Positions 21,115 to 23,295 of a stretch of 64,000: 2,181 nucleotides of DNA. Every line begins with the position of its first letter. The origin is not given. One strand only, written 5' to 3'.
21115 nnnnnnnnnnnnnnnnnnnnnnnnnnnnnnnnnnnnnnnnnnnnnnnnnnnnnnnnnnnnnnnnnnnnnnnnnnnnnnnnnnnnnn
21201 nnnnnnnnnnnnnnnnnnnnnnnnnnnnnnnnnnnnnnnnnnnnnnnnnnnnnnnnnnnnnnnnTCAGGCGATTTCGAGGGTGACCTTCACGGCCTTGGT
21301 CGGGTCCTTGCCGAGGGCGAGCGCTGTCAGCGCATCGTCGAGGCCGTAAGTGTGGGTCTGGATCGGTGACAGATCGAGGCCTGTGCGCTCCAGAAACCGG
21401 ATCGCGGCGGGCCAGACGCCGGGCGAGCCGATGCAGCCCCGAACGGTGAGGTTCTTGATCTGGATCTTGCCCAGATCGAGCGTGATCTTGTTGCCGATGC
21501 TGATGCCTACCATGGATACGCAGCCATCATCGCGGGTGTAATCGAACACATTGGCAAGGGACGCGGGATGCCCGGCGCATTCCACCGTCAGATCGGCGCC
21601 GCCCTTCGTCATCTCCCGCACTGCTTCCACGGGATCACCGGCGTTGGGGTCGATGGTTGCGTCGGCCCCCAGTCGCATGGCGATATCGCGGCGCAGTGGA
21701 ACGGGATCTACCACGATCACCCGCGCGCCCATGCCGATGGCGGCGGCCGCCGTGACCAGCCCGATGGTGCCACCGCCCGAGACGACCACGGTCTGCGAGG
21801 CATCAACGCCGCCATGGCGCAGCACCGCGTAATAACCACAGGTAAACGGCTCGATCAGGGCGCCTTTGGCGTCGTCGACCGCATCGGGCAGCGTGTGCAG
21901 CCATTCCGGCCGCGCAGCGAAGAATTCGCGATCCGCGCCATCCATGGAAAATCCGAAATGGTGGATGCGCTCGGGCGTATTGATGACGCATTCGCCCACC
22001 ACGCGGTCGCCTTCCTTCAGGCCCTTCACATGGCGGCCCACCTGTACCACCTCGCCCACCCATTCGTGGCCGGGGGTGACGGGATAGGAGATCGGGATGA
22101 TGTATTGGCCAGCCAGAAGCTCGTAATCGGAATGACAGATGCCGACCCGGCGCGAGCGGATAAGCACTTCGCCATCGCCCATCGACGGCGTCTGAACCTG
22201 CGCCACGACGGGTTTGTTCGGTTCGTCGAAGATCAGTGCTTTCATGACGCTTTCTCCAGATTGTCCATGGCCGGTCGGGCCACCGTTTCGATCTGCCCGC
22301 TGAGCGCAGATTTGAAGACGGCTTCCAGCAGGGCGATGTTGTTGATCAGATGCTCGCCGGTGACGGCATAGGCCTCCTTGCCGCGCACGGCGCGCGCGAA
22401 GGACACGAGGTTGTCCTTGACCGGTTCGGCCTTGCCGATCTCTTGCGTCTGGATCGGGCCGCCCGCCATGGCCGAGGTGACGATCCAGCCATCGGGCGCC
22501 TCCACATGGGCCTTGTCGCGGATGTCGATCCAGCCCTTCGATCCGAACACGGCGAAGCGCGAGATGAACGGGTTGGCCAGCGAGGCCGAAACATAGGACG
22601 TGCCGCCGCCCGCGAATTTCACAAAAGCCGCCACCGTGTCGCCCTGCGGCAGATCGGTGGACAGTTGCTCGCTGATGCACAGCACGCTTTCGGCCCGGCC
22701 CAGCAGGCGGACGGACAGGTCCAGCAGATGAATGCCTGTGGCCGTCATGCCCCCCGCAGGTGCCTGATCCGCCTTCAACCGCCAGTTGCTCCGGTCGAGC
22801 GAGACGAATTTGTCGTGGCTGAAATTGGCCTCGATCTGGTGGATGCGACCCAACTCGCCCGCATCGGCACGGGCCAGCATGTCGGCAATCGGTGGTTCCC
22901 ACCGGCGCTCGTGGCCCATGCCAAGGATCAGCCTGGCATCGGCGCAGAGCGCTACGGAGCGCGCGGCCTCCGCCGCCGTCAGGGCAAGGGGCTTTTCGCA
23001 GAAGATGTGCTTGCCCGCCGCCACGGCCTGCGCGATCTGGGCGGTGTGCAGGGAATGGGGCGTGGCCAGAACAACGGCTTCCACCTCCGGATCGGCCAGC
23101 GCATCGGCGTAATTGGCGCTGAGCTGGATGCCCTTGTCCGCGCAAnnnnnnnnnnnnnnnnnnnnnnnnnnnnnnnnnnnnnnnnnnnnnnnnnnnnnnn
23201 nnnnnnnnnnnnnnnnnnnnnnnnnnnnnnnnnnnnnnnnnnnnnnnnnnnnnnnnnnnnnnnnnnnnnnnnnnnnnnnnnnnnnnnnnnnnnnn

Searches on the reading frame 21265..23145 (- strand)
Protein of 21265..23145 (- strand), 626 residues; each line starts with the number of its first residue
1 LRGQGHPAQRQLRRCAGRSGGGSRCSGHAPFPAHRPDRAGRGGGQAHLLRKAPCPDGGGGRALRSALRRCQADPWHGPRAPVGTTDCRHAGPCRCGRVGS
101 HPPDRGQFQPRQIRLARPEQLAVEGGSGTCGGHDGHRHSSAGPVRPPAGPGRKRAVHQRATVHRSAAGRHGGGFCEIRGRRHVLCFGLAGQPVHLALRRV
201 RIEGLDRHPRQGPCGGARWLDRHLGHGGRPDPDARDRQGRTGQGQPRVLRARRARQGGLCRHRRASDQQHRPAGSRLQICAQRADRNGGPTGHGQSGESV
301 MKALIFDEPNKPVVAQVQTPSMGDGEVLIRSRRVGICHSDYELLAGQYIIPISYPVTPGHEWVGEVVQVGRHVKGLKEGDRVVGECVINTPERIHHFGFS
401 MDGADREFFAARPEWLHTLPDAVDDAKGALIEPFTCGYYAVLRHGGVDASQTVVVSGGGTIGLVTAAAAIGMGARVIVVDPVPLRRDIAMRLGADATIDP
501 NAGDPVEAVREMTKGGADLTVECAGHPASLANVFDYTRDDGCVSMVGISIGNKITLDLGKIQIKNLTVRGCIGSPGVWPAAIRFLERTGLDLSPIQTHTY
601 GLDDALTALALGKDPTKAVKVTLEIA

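Call 7: search_protein_families(library=pfam, proteins=[window:21265-23145:-], max_evalue=0.001)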
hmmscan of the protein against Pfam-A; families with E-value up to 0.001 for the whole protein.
window:21265-23145:- (626 aa): 4 families
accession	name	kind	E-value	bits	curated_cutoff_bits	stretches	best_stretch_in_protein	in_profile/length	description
PF00107.32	ADH_zinc_N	-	6.9e-28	97.6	31.8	1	461-586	2-128/129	Zinc-binding dehydrogenase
PF08240.17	ADH_N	-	1.5e-19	70.6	23.5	1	323-421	1-104/104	Alcohol dehydrogenase GroES-like domain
PF16912.11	Glu_dehyd_C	-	1.2e-09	38.5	34.9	1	451-619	32-208/211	Glucose dehydrogenase C-terminus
PF01262.27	AlaDh_PNT_C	-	0.00048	20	23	1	444-486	20-64/214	Alanine dehydrogenase/PNT, C-terminal domain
